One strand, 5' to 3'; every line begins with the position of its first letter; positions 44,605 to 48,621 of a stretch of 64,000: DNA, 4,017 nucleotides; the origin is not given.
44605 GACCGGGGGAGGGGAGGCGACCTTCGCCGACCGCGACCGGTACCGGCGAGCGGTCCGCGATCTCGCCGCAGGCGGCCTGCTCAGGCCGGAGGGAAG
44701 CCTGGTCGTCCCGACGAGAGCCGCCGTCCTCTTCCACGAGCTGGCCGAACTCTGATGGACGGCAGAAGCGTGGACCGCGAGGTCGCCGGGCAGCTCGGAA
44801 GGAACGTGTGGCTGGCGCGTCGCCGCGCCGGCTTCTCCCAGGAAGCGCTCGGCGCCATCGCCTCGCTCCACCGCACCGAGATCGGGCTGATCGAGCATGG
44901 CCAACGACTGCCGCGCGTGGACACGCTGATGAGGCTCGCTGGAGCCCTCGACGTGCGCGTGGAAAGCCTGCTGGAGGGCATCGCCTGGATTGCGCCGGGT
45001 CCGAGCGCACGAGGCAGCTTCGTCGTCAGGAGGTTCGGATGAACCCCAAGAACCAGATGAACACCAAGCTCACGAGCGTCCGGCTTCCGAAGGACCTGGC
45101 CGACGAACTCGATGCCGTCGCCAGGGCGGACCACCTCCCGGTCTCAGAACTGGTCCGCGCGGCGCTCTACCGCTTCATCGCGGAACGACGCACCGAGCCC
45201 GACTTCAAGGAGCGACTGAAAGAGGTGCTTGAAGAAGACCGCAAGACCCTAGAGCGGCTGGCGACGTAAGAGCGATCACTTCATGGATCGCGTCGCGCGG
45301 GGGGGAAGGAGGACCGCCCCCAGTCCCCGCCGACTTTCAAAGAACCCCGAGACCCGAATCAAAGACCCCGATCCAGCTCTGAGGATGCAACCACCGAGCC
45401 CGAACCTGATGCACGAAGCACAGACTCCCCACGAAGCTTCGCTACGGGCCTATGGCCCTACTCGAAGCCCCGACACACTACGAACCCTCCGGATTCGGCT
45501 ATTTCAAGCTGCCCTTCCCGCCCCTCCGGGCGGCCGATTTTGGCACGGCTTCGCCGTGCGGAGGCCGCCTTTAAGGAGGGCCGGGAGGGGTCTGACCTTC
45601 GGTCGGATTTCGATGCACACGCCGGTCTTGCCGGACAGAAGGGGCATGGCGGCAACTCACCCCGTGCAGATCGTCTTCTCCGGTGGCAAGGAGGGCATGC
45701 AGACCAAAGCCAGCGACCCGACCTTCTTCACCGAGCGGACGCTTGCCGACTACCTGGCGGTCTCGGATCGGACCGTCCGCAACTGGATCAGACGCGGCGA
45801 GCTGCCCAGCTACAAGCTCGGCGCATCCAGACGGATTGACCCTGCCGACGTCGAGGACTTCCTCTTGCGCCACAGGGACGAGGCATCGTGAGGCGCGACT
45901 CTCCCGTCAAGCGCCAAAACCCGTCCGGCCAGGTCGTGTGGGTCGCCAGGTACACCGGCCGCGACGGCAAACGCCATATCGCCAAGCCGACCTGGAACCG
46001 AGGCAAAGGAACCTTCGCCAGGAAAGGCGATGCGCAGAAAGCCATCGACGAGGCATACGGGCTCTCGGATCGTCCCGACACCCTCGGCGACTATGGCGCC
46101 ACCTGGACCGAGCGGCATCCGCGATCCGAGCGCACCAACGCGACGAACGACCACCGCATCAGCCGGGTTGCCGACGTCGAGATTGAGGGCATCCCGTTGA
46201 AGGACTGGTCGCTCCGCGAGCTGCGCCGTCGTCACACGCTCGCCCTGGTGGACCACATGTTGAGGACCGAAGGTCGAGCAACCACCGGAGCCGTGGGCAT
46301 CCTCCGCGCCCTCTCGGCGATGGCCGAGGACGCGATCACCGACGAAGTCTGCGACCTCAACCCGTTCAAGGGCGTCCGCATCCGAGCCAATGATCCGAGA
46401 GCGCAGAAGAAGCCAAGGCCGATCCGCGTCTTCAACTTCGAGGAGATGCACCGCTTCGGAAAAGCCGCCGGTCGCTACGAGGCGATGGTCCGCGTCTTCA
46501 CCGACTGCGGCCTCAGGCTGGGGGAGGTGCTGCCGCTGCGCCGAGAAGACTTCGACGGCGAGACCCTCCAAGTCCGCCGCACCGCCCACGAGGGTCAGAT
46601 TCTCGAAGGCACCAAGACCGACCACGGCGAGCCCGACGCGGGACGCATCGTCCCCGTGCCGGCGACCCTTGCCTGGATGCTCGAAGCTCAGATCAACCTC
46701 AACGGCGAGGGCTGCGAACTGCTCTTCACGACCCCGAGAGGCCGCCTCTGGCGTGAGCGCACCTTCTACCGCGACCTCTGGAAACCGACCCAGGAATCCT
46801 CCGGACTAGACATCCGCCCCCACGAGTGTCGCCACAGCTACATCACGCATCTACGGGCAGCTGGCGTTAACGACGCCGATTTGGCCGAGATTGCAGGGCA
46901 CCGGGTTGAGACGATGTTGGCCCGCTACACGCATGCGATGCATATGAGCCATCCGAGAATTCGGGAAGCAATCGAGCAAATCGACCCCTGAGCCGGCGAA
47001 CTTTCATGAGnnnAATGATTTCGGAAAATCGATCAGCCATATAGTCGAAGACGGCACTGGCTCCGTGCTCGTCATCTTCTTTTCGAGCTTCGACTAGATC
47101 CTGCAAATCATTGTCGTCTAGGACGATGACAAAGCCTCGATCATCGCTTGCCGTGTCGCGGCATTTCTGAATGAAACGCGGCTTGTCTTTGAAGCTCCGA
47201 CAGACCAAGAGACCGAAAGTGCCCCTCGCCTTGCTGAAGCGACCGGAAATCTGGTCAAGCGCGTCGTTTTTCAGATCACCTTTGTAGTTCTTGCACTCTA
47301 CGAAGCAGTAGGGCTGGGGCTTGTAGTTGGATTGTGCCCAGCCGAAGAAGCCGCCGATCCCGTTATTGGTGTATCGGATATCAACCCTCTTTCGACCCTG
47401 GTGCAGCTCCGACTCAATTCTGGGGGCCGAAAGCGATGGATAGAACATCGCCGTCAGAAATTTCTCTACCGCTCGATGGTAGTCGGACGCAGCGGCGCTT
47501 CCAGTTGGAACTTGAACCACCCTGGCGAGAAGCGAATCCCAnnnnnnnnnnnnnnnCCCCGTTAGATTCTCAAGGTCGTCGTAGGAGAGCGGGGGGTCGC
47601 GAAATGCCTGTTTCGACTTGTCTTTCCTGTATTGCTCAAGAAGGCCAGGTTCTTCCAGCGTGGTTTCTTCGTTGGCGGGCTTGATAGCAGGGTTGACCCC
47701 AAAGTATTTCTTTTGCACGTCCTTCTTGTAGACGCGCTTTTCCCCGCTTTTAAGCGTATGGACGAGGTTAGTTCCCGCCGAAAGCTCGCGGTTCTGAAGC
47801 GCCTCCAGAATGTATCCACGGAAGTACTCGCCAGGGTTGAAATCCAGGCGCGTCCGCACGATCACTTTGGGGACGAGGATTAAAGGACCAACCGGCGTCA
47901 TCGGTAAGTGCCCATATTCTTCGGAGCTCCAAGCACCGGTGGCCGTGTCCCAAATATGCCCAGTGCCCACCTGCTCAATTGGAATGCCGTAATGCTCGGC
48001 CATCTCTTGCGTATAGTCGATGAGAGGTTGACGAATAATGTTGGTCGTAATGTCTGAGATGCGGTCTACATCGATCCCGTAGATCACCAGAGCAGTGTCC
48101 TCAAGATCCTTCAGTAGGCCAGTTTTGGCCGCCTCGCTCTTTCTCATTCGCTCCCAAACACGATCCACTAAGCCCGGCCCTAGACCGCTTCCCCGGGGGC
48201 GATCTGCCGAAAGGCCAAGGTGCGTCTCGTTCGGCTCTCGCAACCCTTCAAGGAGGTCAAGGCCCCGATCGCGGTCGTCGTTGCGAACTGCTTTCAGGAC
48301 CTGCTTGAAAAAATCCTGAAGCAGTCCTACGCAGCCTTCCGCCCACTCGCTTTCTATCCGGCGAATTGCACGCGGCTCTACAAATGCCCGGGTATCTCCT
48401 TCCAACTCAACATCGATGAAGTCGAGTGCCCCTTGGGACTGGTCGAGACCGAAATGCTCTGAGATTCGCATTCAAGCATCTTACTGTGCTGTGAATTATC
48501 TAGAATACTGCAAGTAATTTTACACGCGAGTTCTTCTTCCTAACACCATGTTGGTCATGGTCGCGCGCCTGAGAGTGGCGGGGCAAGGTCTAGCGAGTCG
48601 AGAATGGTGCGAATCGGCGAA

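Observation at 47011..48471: Orphan 486-aa protein with unknown N-terminal region and PD-(D/E)xK-like C-terminus as cargo of an integrative element: candidate undescribed defence effector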

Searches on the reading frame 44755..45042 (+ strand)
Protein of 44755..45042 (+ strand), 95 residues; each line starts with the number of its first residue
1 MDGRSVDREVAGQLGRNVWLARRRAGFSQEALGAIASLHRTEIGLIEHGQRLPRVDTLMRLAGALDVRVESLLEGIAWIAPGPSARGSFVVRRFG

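Call 11: search_protein_families(library=pfam, proteins=[window:44755-45042:+], max_evalue=0.01)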
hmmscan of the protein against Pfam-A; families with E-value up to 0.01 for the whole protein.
window:44755-45042:+ (95 aa): 3 families
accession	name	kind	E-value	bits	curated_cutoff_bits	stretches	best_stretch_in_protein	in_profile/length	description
PF01381.28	HTH_3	-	1.9e-08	34.7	23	1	21-70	4-53/55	Helix-turn-helix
PF13560.12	HTH_31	-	2.4e-06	28.2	27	1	13-68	1-57/64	Helix-turn-helix domain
PF12844.13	HTH_19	-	0.0019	18.5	30.2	1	16-73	2-59/64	Helix-turn-helix domain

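Call 17: search_protein_families(library=padloc, proteins=[window:44755-45042:+], max_evalue=0.01)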
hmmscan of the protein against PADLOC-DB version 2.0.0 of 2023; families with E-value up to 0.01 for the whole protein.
window:44755-45042:+ (95 aa): 13 families
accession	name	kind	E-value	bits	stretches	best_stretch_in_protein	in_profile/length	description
PDLC03665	Control_protein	-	5.4e-10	37.4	1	16-74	11-70/77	control protein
PDLC02926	HTH_VI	-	8.3e-08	30.4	1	14-73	2-61/92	-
PDLC03671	Control_protein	-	9.6e-08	30.2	1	14-73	15-74/84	control protein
PDLC03536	REase_II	-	2.4e-07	28.6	1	14-74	11-71/237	Type II restriction enzyme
PDLC03666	Control_protein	-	4.3e-07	28.3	1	13-70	6-63/77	control protein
PDLC03664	Control_protein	-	1.4e-06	26.7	1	20-69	20-69/74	control protein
PDLC04142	capH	-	1.1e-05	24.4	1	21-74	14-67/103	capH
PDLC03949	RmrA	-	3e-05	21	1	18-70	7-59/363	-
PDLC03951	RmrA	-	0.0003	17.9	1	17-75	12-70/400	-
PDLC03952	RmrA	-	0.00046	17.1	1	21-69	30-78/395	-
PDLC03954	RmrA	-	0.00059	16.9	1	15-74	12-71/380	-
PDLC03955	RmrA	-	0.0022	15.3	1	18-78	25-85/371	-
PDLC03956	RmrA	-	0.009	13.1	1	24-74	20-70/399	-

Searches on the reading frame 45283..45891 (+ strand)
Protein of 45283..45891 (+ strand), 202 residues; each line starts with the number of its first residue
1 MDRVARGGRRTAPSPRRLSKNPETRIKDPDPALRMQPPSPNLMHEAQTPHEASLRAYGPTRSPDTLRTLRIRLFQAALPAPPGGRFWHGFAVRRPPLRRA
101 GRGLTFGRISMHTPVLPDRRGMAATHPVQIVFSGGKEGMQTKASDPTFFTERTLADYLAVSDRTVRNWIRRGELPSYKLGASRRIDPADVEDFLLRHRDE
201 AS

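Call 11: search_protein_families(library=pfam, proteins=[window:45283-45891:+], max_evalue=0.01)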
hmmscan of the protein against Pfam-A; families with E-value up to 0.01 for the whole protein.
window:45283-45891:+ (202 aa): 3 families
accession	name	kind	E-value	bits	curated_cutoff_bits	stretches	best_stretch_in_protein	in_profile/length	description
PF12728.13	HTH_17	-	6.6e-13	49.1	27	1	152-197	5-50/51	Helix-turn-helix domain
PF07022.19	Phage_CI_repr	-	0.0021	18.8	22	1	150-176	14-40/65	Bacteriophage CI repressor helix-turn-helix domain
PF00376.29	MerR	-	0.003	17.8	28.2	1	154-182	5-33/38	MerR family regulatory protein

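Call 17: search_protein_families(library=padloc, proteins=[window:45283-45891:+], max_evalue=0.01)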
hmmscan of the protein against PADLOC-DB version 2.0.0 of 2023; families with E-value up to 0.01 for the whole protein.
window:45283-45891:+ (202 aa): 1 family
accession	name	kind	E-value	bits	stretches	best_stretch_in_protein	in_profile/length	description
PDLC04133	mad1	-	2.1e-07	29.2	1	149-194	6-51/60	mads_1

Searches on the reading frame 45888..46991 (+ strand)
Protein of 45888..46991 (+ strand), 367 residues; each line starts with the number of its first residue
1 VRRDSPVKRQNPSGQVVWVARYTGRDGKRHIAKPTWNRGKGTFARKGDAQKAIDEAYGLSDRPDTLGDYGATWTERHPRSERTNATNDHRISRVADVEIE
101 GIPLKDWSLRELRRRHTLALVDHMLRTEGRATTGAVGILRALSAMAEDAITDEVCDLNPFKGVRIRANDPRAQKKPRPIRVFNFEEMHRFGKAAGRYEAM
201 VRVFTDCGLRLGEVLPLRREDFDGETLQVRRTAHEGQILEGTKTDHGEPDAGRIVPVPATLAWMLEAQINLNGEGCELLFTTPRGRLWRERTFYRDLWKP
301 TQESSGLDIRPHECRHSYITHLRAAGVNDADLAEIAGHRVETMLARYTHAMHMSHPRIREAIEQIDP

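Call 11: search_protein_families(library=pfam, proteins=[window:45888-46991:+], max_evalue=0.01)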
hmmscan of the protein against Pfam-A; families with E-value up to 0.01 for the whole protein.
window:45888-46991:+ (367 aa): 1 family
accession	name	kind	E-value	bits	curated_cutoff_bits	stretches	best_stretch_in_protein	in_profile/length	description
PF00589.27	Phage_integrase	-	1.8e-15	57.6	27.1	1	192-350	19-168/172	Phage integrase family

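Call 17: search_protein_families(library=padloc, proteins=[window:45888-46991:+], max_evalue=0.01)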
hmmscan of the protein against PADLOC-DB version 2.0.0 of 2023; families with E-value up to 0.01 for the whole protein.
window:45888-46991:+ (367 aa): 0 families

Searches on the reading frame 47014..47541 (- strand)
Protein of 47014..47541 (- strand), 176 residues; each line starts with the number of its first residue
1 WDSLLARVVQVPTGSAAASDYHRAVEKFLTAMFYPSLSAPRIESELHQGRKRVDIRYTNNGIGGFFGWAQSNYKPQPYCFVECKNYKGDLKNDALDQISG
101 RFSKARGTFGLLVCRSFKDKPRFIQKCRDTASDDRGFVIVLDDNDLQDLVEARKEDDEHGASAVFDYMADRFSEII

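Call 97: search_solved_structures(query=A7, max_evalue=10, show_alignments=2)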
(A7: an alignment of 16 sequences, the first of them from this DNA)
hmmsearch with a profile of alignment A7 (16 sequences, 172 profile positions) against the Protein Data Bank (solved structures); distinct sequences matched with E-value up to 10: 0.

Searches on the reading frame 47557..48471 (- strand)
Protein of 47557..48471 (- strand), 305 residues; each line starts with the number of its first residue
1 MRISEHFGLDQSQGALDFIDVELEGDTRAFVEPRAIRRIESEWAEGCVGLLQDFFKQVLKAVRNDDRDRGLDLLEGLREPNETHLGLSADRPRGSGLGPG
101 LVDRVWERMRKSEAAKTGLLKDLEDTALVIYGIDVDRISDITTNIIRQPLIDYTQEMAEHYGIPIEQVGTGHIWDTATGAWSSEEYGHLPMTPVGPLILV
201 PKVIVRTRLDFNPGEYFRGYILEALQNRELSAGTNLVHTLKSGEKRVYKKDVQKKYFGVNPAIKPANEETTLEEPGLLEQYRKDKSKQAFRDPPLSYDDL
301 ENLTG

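Call 56: predict_structure(alignment_id=A4)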
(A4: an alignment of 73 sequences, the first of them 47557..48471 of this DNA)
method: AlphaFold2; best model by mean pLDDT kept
length: 305 residues; sequences in the alignment: 73
mean_pLDDT: 90.5   pTM: 0.87
mean pLDDT of the five models: 90.5, 90.0, 90.0, 89.9, 89.0
residues with pLDDT >= 90: 213; 70-90: 81; 50-70: 10; < 50: 1
segments of 3 or more residues with pLDDT < 50: none
pLDDT, mean of each block of 10 residues (from residue 1): 94 93 89 92 96 94 94 88 77 58 86 82 86 83 95 98 96 94 94 94 92 94 97 94 95 95 92 92 90 89 88
secondary structure, 60 per line:
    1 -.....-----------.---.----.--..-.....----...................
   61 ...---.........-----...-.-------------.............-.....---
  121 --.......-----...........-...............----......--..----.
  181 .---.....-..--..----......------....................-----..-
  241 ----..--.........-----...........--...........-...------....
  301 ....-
elements in order: H3-6 H33-37 H42-63 H67-75 H99-111 H113-117 H123-129 H135-145 H147-161 E166-171 E185-189 H213-232 H249-257 H263-273 H276-286 H297-304

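Call 59: fold_search(model_id=the predicted structure, library=pdb)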
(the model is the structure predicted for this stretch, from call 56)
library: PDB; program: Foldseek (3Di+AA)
matches with E <= 10: 26; with E <= 0.001: 0
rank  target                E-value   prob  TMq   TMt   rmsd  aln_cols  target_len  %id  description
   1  1ka0                  1.8e+00  0.11  0.12  0.11  13.1       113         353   13  The PAPase Hal2p complexed with a sodium ion and the reaction product AMP (released 2001-11-07)
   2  5kkp                  3.1e+00  0.02  0.12  0.08  14.0       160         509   15  Crystal Structure of Human Pseudouridylate Synthase 7 (released 2016-08-17)
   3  4ddt                  3.6e+00  0.02  0.10  0.04  23.6       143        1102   14  Thermotoga maritima reverse gyrase, C2 FORM 2 (released 2012-12-26)
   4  6vif_A                4.5e+00  0.03  0.08  0.10  12.5       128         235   12  Human LRH-1 ligand-binding domain bound to agonist cpd 15 and fragment of coregulator TIF-2 (released 2020-06-10)
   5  9v8i_B                4.7e+00  0.06  0.09  0.20   9.5        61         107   23  Crystal structure for YxiD-YxxD toxin-immunity protein complex from Bacillus subtilis 6633. (released 2025-12-24)
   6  8hc1_D                4.7e+00  0.02  0.14  0.17  13.4       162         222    6  CryoEM structure of Helicobacter pylori UreFD/urease complex (released 2023-05-03)
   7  6tb4_E                5.3e+00  0.05  0.11  0.18  15.0        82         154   17  Structure of SAGA bound to TBP (released 2020-01-29)
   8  5l11_A                5.3e+00  0.02  0.09  0.10  12.7       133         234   10  Human Liver Receptor Homologue-1 (LRH-1) Bound to RJW100 and a Fragment of TIF-2 (released 2016-10-12)
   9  6or1_A                5.9e+00  0.02  0.08  0.10  14.8       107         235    7  Human LRH-1 bound to the agonist 2N and a fragment of the Tif2 coregulator (released 2019-08-28)
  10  7tt8_A                6.2e+00  0.02  0.08  0.09  12.9       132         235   10  Human LRH-1 LBD bound to agonist 6N-10CA and fragment of Tif2 coactivator (released 2022-05-11)
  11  6oqy_A                6.2e+00  0.02  0.07  0.09  15.4       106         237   16  Human LRH-1 bound to the agonist 6N and a fragment of the Tif2 coregulator (released 2019-08-28)
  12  7fsf                  6.2e+00  0.01  0.10  0.04  23.5       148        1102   14  CRYSTAL STRUCTURE OF T. MARITIMA REVERSE GYRASE ACTIVE SITE VARIANT Y851F (released 2023-05-10)
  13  6vc2_A                6.6e+00  0.02  0.09  0.10  12.8       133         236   10  LRH-1 bound to SS-RJW100 and a fragment of the Tif2 Coactivator (released 2020-12-23)
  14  3myf_A                7.0e+00  0.03  0.13  0.27  11.9       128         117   14  The Crystal Structure of the HPT domain from the Hpt Sensor Hybrid Histidine Kinase from Shewanella to 1.80A (released 2010-05-26)
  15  4pld_A                7.3e+00  0.01  0.08  0.09  15.1       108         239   10  Human Nuclear Receptor Liver Receptor Homologue-1, LRH-1, in its apo State Bound to a Fragment of Human TIF-2 (released 2015-12-16)
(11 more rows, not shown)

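Call 60: search_protein_representatives(protein=window:47557-48471:-)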
Query: 305 residues. Proteins with E-value up to 0.001 (for the whole library): 1328; up to 1e-10: 779; up to 1e-30: 246. The best 150 are listed.
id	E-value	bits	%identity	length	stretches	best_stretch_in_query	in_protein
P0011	4.8e-134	462.6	66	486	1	1-305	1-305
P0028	8.6e-88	310.7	51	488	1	2-305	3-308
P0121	9.9e-83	294.1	50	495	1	3-296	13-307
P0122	5.6e-76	271.9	49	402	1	1-297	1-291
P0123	1.3e-75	270.7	49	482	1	1-288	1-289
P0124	1.5e-75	270.5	48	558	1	4-300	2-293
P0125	1.8e-73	263.6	46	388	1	1-301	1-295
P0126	4.3e-73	262.4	46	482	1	2-289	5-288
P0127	3.3e-72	259.5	47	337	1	2-294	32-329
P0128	8.1e-72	258.2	48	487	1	1-288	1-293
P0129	3.4e-71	256.2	46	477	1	1-301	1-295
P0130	5.4e-71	255.5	43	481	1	2-298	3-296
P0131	8.2e-71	254.9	50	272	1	4-258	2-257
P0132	1.3e-70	254.2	47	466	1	2-305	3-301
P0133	1.6e-70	254.0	46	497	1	2-298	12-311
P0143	9.7e-66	238.3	45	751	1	1-299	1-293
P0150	1.5e-62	227.8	43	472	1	2-301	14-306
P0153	1.3e-60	221.4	42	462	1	1-291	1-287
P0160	1.3e-58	214.9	40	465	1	1-293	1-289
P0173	6.1e-54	199.5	38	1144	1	3-285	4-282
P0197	6.3e-51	189.6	42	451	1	2-256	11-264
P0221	1.5e-47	178.5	38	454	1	2-303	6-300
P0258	2.5e-42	161.4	36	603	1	2-287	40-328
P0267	1.2e-41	159.2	38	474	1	1-242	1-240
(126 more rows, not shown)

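Call 63: search_protein_families(library=pfam, proteins=[P0258, P0267, P0160, P0132, P0150, P0153, P0197, P0143, P0173, P0221], max_evalue=0.01)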
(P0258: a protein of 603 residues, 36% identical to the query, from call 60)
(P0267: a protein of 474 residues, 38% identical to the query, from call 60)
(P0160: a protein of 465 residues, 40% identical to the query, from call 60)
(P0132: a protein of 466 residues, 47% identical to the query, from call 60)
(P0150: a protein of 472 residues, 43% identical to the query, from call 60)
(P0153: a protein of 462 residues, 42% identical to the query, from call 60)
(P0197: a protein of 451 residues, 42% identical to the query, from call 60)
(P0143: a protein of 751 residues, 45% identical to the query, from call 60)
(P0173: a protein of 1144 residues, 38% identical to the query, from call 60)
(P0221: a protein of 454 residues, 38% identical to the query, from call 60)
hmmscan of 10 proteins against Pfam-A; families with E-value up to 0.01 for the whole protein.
P0258 (603 aa): 1 family
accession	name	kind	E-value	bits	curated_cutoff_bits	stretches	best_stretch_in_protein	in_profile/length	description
PF12770.12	CHAT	-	1.7e-06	28.1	24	1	420-577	102-269/289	CHAT domain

P0267 (474 aa): 0 families

P0160 (465 aa): 0 families

P0132 (466 aa): 0 families

P0150 (472 aa): 1 family
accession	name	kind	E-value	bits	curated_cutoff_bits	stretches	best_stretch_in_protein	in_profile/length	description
PF20227.3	DUF6586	-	0.0022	18.8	27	1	229-291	75-135/153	Family of unknown function (DUF6586)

P0153 (462 aa): 0 families

P0197 (451 aa): 0 families

P0143 (751 aa): 1 family
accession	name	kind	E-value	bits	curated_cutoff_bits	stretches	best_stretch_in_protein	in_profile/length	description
PF01048.26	PNP_UDP_1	-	4.9e-15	56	25.1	1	498-735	3-227/233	Phosphorylase superfamily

P0173 (1144 aa): 1 family
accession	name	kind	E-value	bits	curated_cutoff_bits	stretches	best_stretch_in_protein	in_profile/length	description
PF01048.26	PNP_UDP_1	-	5.9e-20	72.1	25.1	2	800-943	2-133/233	Phosphorylase superfamily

P0221 (454 aa): 0 families

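Call 70: search_protein_families(library=padloc, proteins=[P0258, P0143, P0173, P0160, P0197, P0267], max_evalue=0.001)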
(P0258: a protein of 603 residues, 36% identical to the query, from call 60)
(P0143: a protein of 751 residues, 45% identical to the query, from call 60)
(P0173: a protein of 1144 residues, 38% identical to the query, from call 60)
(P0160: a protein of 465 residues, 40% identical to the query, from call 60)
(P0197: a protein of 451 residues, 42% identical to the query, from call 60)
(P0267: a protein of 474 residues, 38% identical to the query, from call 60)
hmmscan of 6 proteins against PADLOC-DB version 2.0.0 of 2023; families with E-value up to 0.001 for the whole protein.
P0258 (603 aa): 3 families
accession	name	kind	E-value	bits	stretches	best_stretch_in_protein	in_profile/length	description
PDLC04597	PDC-M36A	-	6.6e-38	128.7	1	39-273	6-237/457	-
PDLC04598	PDC-M36A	-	4.9e-11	40.6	1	169-276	3-114/330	-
PDLC02016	SAVED_CHAT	-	3.7e-06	24.1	1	458-570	344-452/498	-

P0143 (751 aa): 4 families
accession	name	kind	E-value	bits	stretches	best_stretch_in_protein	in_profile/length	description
PDLC04597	PDC-M36A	-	2e-26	90.8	1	2-225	7-230/457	-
PDLC00759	Effector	-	5e-21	72.8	1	531-737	284-495/506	PN-superfamily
PDLC04726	PDC-M60C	-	2.4e-15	54.3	1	538-739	195-397/407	-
PDLC04598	PDC-M36A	-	0.00022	18.8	1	128-220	4-98/330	-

P0173 (1144 aa): 4 families
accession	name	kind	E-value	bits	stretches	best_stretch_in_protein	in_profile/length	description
PDLC04597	PDC-M36A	-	2.1e-44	150.1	2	2-228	6-233/457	-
PDLC04726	PDC-M60C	-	4.4e-41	139.1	2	790-917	141-265/407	-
PDLC00759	Effector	-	5.6e-26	89.1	2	793-922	237-364/506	PN-superfamily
PDLC04598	PDC-M36A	-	3.8e-08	31.1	1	128-220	3-98/330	-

P0160 (465 aa): 2 families
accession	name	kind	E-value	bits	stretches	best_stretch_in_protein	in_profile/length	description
PDLC04597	PDC-M36A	-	3.8e-30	103.1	1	2-226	7-231/457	-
PDLC04598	PDC-M36A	-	2.9e-10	38.1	1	128-221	4-99/330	-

P0197 (451 aa): 3 families
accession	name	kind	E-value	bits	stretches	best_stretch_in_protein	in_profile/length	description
PDLC04597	PDC-M36A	-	2e-32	110.6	1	10-249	6-245/457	-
PDLC04598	PDC-M36A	-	3.2e-09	34.7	1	137-248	4-117/330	-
PDLC04449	PDC-M14B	-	0.0006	17.4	0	356-440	175-259/267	-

P0267 (474 aa): 1 family
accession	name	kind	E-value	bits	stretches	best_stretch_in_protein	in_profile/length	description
PDLC04597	PDC-M36A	-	1.1e-21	75.3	1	2-220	7-227/457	-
